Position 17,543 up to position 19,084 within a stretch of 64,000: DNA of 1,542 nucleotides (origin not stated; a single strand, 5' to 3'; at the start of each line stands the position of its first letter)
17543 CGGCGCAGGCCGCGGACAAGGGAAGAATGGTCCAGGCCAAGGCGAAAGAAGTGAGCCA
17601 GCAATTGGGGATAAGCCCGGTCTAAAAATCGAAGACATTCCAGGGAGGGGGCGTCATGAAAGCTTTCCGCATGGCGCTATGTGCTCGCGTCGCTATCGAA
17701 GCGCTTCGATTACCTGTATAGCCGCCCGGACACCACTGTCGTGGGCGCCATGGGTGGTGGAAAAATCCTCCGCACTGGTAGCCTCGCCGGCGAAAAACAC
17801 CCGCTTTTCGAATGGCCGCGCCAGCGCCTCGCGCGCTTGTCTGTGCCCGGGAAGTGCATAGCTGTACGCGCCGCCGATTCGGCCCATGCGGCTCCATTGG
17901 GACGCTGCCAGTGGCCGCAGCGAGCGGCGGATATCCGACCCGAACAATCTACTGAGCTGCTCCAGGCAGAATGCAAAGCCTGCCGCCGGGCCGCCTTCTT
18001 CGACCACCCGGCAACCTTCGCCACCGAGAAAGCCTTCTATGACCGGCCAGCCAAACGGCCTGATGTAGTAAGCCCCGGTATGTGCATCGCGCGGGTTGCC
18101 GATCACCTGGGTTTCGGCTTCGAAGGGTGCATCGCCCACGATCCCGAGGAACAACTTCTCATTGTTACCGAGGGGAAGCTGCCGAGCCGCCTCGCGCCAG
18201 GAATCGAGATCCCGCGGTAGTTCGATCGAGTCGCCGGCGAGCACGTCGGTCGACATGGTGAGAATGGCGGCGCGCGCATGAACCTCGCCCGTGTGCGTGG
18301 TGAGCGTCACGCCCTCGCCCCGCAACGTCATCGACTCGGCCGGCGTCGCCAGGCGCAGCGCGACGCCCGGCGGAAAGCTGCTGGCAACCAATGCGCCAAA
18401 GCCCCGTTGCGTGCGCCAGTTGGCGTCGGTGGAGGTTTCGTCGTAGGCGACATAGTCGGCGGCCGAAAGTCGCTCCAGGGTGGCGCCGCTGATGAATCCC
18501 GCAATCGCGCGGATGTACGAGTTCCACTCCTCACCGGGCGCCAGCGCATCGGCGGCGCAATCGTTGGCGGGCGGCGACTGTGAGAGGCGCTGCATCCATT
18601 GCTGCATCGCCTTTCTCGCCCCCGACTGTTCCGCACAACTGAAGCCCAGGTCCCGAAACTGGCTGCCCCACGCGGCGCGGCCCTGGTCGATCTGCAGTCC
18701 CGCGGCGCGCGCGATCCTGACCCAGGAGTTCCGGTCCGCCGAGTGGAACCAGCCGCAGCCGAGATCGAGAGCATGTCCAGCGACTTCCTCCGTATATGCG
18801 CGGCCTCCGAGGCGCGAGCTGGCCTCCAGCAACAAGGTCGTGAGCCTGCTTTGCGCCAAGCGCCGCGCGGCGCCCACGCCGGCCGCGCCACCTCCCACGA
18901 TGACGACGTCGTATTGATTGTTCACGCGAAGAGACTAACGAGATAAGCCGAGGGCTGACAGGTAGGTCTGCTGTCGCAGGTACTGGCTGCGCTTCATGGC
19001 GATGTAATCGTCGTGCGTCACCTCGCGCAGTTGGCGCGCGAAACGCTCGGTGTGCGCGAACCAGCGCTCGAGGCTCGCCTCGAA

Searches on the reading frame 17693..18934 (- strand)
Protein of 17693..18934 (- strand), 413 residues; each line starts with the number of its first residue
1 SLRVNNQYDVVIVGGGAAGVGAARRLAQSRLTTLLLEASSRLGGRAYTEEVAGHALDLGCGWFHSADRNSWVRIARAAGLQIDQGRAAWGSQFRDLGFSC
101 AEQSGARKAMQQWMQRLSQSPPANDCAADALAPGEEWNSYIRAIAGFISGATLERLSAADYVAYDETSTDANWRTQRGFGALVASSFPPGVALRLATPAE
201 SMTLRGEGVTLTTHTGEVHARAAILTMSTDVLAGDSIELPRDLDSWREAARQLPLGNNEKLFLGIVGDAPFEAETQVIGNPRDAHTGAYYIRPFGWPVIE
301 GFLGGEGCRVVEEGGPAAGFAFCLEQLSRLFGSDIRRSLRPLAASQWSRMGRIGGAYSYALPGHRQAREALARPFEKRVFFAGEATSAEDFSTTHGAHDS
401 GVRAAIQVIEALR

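Call 19: search_protein_families(library=pfam, proteins=[window:17693-18934:-], max_evalue=0.001)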
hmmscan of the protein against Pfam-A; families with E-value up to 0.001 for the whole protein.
window:17693-18934:- (413 aa): 11 families
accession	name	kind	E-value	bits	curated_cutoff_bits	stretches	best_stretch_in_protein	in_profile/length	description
PF01593.30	Amino_oxidase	-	1.8e-35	123.5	19.8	2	110-409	133-443/443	Flavin containing amine oxidoreductase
PF13450.12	NAD_binding_8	-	2.5e-14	53.7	21.9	1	12-71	1-60/68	NAD(P)-binding Rossmann-like domain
PF12831.13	FAD_oxidored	-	3.5e-08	33.6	27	1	9-115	1-99/416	FAD dependent oxidoreductase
PF07992.20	Pyr_redox_2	-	1.9e-05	24.7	26.1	1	8-45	1-39/291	Pyridine nucleotide-disulphide oxidoreductase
PF01946.23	Thi4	-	4.3e-05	23.3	26.2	1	7-46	17-57/235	Thi4 family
PF01266.30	DAO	-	7.1e-05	22.9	27.9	1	9-227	1-202/353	FAD dependent oxidoreductase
PF13454.12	NAD_binding_9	-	0.00024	21.6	21.8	0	11-118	1-76/155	FAD-NAD(P)-binding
PF00890.30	FAD_binding_2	-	0.00024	20.9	20.4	1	9-45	1-37/414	FAD binding domain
PF03486.20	HI0933_like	-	0.00039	20.4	50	1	9-43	2-36/244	HI0933-like protein Rossmann domain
PF05834.18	Lycopene_cycl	-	0.00053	19.6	23.4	1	9-57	1-52/380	Lycopene cyclase protein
PF01134.28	GIDA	-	0.00077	19.1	22.1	0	9-49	1-42/391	Glucose inhibited division protein A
